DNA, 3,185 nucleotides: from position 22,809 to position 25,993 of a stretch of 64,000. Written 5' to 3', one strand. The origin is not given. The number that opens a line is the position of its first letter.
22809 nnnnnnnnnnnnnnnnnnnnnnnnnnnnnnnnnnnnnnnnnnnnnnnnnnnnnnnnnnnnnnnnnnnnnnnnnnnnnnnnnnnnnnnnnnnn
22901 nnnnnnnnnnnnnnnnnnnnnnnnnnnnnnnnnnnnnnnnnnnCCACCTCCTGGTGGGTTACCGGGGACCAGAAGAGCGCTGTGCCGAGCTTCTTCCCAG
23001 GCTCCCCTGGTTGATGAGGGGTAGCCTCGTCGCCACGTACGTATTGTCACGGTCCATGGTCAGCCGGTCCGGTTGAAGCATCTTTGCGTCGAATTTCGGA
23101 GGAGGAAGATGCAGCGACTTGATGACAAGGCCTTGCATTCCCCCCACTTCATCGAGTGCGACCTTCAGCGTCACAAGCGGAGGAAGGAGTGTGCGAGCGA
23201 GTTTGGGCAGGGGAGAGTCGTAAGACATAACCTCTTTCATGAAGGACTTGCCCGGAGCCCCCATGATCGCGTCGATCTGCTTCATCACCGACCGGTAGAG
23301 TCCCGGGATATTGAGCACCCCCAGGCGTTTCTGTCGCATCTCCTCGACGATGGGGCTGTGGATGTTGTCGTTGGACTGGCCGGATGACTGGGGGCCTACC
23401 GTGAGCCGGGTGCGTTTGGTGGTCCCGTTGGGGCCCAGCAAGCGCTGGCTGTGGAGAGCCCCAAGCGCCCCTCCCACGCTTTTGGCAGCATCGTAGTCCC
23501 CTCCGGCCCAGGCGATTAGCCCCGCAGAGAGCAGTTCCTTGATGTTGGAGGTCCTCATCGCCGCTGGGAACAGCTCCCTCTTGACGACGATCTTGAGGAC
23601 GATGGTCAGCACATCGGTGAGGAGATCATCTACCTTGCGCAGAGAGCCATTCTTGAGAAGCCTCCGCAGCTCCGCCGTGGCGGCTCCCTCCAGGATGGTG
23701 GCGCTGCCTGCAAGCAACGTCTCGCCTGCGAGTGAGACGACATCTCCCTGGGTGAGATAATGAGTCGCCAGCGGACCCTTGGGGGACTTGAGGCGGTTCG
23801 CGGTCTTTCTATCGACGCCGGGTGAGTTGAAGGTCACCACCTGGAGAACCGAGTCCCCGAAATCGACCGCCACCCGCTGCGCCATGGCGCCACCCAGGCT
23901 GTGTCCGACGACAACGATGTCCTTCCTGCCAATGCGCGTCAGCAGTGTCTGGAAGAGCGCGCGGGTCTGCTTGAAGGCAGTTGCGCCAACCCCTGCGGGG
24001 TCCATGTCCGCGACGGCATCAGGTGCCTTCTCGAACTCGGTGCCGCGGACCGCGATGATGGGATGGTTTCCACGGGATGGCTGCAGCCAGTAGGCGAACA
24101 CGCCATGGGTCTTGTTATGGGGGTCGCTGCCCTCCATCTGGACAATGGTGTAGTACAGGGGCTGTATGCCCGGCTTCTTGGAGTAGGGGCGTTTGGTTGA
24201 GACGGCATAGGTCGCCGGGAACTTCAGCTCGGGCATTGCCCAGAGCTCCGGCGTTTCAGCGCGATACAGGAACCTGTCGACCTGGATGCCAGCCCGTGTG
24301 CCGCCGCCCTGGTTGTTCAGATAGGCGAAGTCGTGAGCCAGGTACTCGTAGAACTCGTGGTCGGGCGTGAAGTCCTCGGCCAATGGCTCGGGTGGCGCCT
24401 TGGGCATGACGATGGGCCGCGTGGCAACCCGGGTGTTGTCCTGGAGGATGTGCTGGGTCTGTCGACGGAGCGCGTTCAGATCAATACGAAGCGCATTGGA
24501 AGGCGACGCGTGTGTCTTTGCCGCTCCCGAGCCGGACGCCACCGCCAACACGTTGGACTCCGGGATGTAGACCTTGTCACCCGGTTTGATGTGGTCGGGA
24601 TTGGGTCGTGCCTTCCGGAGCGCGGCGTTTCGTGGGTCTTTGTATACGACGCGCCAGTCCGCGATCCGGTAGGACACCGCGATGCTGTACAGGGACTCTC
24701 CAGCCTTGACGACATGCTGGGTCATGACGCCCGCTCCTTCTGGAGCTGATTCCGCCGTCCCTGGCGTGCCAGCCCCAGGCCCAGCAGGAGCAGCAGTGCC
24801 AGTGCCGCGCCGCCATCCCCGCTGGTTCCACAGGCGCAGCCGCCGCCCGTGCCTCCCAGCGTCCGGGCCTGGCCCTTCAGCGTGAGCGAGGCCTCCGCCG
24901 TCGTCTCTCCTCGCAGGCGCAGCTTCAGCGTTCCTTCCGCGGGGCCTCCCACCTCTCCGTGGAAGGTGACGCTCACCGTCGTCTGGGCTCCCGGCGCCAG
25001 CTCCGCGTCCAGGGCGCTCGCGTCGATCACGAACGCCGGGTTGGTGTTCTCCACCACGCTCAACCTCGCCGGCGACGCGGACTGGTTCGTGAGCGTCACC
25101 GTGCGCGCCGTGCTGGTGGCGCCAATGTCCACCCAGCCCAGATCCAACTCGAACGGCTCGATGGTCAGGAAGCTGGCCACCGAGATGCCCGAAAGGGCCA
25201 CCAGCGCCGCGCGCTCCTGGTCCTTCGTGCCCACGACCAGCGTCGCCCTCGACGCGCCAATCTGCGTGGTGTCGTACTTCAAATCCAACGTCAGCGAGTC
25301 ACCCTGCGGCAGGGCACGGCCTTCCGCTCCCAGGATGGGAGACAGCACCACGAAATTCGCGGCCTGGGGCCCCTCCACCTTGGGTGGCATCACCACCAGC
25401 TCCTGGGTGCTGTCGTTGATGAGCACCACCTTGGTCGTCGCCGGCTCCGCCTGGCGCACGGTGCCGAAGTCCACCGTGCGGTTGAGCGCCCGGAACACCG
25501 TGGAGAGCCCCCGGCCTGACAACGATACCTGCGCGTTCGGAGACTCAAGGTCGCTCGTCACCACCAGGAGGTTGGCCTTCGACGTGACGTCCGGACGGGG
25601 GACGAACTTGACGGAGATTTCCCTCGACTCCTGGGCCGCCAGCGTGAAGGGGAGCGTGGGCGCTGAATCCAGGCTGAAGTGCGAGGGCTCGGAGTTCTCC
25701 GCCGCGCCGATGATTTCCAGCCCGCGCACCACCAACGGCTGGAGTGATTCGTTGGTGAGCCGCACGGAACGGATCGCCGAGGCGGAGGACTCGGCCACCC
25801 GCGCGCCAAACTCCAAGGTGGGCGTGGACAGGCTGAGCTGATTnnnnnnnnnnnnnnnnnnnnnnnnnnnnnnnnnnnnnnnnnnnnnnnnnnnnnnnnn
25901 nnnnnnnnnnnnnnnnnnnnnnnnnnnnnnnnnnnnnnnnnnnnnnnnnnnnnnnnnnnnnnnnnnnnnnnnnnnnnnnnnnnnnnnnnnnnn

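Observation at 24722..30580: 1952-aa MYXO-CTERM lipoprotein made of about 15 ASH/choice-of-anchor-D-like repeats inside a T6SS operon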

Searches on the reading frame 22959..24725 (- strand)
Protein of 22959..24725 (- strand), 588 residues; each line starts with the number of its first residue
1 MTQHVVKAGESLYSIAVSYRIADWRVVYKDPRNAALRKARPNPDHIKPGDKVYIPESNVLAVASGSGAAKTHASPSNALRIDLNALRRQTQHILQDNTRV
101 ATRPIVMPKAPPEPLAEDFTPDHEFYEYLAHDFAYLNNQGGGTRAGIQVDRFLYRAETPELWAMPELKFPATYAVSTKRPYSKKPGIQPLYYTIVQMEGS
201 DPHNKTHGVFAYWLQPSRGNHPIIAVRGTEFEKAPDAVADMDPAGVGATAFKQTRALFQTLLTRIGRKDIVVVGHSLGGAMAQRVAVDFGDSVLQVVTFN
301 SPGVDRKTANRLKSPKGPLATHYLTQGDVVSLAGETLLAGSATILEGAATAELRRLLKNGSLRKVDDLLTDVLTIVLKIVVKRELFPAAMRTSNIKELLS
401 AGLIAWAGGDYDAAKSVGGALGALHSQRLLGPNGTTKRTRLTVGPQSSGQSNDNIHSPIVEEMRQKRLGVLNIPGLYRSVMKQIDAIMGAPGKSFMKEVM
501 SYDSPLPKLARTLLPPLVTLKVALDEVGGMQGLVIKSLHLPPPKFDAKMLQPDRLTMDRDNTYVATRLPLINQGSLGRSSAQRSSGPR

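Call 8: search_protein_families(library=pfam, proteins=[window:22959-24725:-], max_evalue=0.01)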
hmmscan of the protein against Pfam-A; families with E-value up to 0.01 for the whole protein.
window:22959-24725:- (588 aa): 7 families
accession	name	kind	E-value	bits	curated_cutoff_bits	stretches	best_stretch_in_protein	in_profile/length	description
PF01764.32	Lipase_3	-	1.1e-06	29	22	1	250-330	45-132/140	Lipase (class 3)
PF12697.13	Abhydrolase_6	-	3e-06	28.5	26.3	1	250-357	47-148/217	Alpha/beta hydrolase family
PF00561.26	Abhydrolase_1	-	1.6e-05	25.2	25.8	1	254-301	55-102/245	alpha/beta hydrolase fold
PF01476.26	LysM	-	0.00028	21.2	20.9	0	4-21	1-18/43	LysM domain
PF06259.18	Abhydrolase_8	-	0.00092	19.4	20.5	1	252-315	92-156/178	Alpha/beta hydrolase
PF07859.19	Abhydrolase_3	-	0.0015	18.7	25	1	252-314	50-121/210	alpha/beta hydrolase fold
PF07819.20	PGAP1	-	0.0018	18.5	24.3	1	266-302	89-128/233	PGAP1-like alpha/beta domain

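Call 20: search_protein_families(library=ncbifam, proteins=[window:22959-24725:-], max_evalue=0.01)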
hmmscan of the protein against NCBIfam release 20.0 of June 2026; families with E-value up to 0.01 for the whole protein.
window:22959-24725:- (588 aa): 4 families
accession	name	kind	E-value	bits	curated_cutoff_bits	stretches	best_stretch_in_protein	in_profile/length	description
NF047388.1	SA1320_fam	subfamily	5.2e-08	31.8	230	1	223-332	4-112/644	SA1320 family protein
TIGR03695.1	menH_SHCHC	equivalog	0.0037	16.7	208.55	1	251-307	53-111/252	2-succinyl-6-hydroxy-2,4-cyclohexadiene-1-carboxylate synthase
NF011457.0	PRK14875.1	equivalog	0.0038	16.3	307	1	255-304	185-234/372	acetoin dehydrogenase dihydrolipoyllysine-residue acetyltransferase subunit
NF045632.1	hydroxlase_HsaD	equivalog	0.0044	16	400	1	251-303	87-139/290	4,5:9,10-diseco-3-hydroxy-5,9,17-trioxoandrosta-1(10),2-diene-4-oate hydrolase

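Call 54: search_protein_families(library=padloc, proteins=[window:22959-24725:-], max_evalue=0.01)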
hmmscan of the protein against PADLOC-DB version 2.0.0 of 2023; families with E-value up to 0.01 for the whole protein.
window:22959-24725:- (588 aa): 0 families

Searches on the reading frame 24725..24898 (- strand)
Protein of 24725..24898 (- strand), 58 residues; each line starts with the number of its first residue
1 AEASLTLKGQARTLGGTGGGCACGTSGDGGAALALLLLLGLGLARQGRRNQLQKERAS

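Call 28: search_protein_families(library=ncbifam, proteins=[window:24725-24898:-], max_evalue=1)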
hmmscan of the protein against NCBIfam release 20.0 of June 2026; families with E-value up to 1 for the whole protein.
seq(58 aa): 2 families
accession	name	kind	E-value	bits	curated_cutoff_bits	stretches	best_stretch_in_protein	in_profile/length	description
TIGR03901.2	MYXO-CTERM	domain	5.3e-06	26.7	20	1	18-49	1-31/34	MYXO-CTERM sorting domain-containing protein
TIGR03382.1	GC_trans_RRR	domain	0.11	13.2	15.85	1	20-45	1-24/27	MYXO-CTERM sorting domain-containing protein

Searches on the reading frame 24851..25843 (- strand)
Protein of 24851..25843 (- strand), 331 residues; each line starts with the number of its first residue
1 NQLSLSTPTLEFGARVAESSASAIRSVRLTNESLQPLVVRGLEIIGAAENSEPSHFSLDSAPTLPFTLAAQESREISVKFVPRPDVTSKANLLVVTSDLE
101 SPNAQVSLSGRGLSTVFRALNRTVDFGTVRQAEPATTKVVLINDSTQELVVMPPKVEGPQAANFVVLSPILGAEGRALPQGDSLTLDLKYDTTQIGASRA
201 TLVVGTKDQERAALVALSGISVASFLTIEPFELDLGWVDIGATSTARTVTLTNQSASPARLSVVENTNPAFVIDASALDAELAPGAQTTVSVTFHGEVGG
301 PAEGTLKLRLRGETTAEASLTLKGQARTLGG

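Call 65: predict_structure(alignment_id=A2)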
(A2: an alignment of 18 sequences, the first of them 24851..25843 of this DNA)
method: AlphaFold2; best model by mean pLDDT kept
length: 331 residues; sequences in the alignment: 18
mean_pLDDT: 80.3   pTM: 0.47
mean pLDDT of the five models: 80.3, 78.6, 78.3, 72.6, 66.8
residues with pLDDT >= 90: 65; 70-90: 207; 50-70: 51; < 50: 8
segments of 3 or more residues with pLDDT < 50: 14-20
pLDDT, mean of each block of 10 residues (from residue 1): 61 46 75 84 77 79 86 85 71 75 70 59 77 84 84 85 89 87 91 82 80 81 77 91 92 81 90 84 87 90 90 78 86 49
secondary structure, 60 per line:
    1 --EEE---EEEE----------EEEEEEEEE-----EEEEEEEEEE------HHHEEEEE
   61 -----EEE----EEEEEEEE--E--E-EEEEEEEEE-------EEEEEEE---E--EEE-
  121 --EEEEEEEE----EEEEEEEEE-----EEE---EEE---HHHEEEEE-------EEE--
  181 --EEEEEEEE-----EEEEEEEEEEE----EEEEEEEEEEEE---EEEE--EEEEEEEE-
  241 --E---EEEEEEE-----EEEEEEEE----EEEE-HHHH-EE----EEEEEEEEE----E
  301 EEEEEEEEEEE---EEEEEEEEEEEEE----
elements in order: E3-5 E9-12 E23-31 E37-46 E56-60 E66-68 E73-80 E88-96 E104-110 E117-119 E123-130 E135-143 E149-151 E155-157 E164-168 E176-178 E183-190 E196-206 E211-222 E226-229 E232-239 E247-253 E259-266 E271-274 H276-279 E287-295 E300-311 E315-327

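Call 67: fold_search(model_id=the predicted structure, library=pdb)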
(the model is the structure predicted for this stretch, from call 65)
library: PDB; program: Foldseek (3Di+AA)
matches with E <= 10: 1914; with E <= 0.001: 544
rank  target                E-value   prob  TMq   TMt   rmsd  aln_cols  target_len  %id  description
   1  9ijj_E                1.5e-22  1.00  0.45  0.33  10.9       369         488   18  In situ structure of the central apparatus in mouse sperm axoneme. (released 2025-06-04)
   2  9ijj_C                7.1e-21  1.00  0.46  0.18  11.0       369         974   18  In situ structure of the central apparatus in mouse sperm axoneme. (released 2025-06-04)
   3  7som_D                1.5e-20  1.00  0.35  0.10  13.0       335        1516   21  Ciliary C2 central pair apparatus isolated from Chlamydomonas reinhardtii (released 2022-04-13)
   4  7sqc_F0               1.6e-20  1.00  0.42  0.44  12.1       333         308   16  Ciliary C1 central pair apparatus isolated from Chlamydomonas reinhardtii (released 2022-04-13)
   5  7sqc_O0               2.1e-20  1.00  0.35  0.13  13.9       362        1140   15  Ciliary C1 central pair apparatus isolated from Chlamydomonas reinhardtii (released 2022-04-13)
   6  7sqc_F1               3.9e-20  1.00  0.42  0.31  11.9       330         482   16  Ciliary C1 central pair apparatus isolated from Chlamydomonas reinhardtii (released 2022-04-13)
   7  7sqc_2A               5.4e-20  1.00  0.31  0.16  19.1       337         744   14  Ciliary C1 central pair apparatus isolated from Chlamydomonas reinhardtii (released 2022-04-13)
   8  9ijj_h                5.4e-20  1.00  0.29  0.09  17.6       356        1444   16  In situ structure of the central apparatus in mouse sperm axoneme. (released 2025-06-04)
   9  7sqc_2B               1.8e-19  1.00  0.30  0.15  18.8       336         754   14  Ciliary C1 central pair apparatus isolated from Chlamydomonas reinhardtii (released 2022-04-13)
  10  7sqc_T2               2.2e-18  1.00  0.31  0.20  28.5       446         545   13  Ciliary C1 central pair apparatus isolated from Chlamydomonas reinhardtii (released 2022-04-13)
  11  7sqc_T1               3.6e-18  1.00  0.31  0.19  27.2       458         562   14  Ciliary C1 central pair apparatus isolated from Chlamydomonas reinhardtii (released 2022-04-13)
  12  9ijj_P                5.7e-18  1.00  0.28  0.17  17.5       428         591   14  In situ structure of the central apparatus in mouse sperm axoneme. (released 2025-06-04)
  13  7sqc_T0               6.0e-18  1.00  0.31  0.20  27.6       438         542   15  Ciliary C1 central pair apparatus isolated from Chlamydomonas reinhardtii (released 2022-04-13)
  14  9ijj_O                1.2e-17  1.00  0.31  0.09  19.4       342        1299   12  In situ structure of the central apparatus in mouse sperm axoneme. (released 2025-06-04)
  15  7sqc_T3               1.4e-17  1.00  0.30  0.31  16.9       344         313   18  Ciliary C1 central pair apparatus isolated from Chlamydomonas reinhardtii (released 2022-04-13)
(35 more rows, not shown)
